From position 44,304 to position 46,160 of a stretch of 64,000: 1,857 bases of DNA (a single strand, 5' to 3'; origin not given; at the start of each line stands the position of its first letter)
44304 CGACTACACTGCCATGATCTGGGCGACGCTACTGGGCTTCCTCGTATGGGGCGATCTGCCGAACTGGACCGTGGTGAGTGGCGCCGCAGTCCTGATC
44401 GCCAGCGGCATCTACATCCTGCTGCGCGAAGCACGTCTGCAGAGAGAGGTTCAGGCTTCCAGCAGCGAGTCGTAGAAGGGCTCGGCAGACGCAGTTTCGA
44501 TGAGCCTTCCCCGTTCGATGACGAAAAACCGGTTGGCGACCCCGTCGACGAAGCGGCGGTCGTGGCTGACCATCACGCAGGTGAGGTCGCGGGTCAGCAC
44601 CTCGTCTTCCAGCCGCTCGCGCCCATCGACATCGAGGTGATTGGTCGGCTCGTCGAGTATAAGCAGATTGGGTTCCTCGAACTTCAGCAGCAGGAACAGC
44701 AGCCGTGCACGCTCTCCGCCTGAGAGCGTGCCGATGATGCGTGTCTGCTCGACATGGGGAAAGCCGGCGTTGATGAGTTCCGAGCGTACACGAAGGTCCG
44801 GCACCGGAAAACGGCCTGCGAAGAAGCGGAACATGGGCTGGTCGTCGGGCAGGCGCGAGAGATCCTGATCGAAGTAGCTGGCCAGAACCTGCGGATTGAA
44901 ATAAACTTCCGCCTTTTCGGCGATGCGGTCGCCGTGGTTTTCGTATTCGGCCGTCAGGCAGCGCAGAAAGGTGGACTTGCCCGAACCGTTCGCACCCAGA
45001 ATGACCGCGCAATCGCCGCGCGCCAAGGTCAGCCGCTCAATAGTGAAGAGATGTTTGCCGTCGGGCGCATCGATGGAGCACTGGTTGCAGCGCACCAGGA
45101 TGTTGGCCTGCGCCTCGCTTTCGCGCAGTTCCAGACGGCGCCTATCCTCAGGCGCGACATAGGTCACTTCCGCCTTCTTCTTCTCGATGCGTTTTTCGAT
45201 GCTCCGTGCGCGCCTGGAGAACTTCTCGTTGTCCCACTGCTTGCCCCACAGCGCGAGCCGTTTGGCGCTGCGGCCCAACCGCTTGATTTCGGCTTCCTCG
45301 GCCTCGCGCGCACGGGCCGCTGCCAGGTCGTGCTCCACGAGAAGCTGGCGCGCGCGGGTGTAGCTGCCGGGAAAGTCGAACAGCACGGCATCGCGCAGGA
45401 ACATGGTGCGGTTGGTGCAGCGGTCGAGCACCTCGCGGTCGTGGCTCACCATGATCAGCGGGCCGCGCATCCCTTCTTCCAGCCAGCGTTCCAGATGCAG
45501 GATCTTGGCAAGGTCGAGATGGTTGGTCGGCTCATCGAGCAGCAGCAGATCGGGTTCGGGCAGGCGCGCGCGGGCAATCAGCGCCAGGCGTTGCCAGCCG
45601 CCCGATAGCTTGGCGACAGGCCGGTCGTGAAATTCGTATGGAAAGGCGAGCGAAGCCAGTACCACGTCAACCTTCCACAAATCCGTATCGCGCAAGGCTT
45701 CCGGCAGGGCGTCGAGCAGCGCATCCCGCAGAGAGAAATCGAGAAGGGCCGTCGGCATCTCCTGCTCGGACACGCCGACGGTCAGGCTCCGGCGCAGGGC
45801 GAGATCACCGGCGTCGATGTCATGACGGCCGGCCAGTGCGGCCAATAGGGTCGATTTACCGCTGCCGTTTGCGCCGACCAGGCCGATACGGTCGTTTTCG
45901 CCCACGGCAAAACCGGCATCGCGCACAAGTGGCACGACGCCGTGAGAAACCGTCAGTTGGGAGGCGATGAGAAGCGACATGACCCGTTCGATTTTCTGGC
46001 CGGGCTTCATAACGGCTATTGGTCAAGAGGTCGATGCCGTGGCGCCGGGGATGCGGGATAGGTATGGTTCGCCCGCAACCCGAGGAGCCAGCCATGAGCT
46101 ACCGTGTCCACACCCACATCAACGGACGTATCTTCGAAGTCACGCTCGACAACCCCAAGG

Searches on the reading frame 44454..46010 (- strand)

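Call 58: search_protein_families(library=pfam, proteins=[window:44454-46010:-], max_evalue=0.001)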
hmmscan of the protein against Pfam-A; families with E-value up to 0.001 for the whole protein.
window:44454-46010:- (519 aa): 23 families
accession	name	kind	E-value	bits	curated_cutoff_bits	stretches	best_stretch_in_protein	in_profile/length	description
PF00005.33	ABC_tran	-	1.4e-39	136.3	25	2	31-163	3-137/137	ABC transporter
PF13304.12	AAA_21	-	3.2e-17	64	27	2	129-196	232-304/304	AAA domain, putative AbiEii toxin, Type IV TA system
PF02463.25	SMC_N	-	1.4e-10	41.4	40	0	43-59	28-44/220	RecF/RecN/SMC N terminal domain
PF13555.12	AAA_29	-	5.5e-09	36.1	27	0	40-59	23-42/61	P-loop containing region of AAA domain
PF13191.12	AAA_16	-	1.3e-07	32.7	32.6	0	326-444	18-123/167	AAA ATPase domain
PF13401.12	AAA_22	-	8.6e-07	29.8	27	0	333-364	6-37/130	AAA domain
PF13238.12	AAA_18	-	1.7e-06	28.9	29.4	0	42-106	1-67/128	AAA domain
PF13476.12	AAA_23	-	3e-06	28.4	27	0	335-353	22-40/201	AAA domain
PF13521.12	AAA_28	-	5.2e-06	27.2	27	0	41-62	1-22/164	AAA domain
PF05729.18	NACHT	-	5.3e-06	26.8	26.7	0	42-110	3-70/167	NACHT domain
PF01926.29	MMR_HSR1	-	1.4e-05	25.6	21.9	0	41-64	1-23/113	50S ribosome-binding GTPase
PF03308.22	MeaB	-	1.9e-05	24.3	23.1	0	27-60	21-54/273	Methylmalonyl Co-A mutase-associated GTPase MeaB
PF13604.12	AAA_30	-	3.2e-05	24.2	27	0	328-365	14-51/191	AAA domain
PF25199.1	nSTAND_NTPase5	-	3.7e-05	24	34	0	330-361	39-71/145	Novel STAND NTPase 5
PF03193.22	RsgA_GTPase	-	3.8e-05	24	30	0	42-69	109-136/174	RsgA GTPase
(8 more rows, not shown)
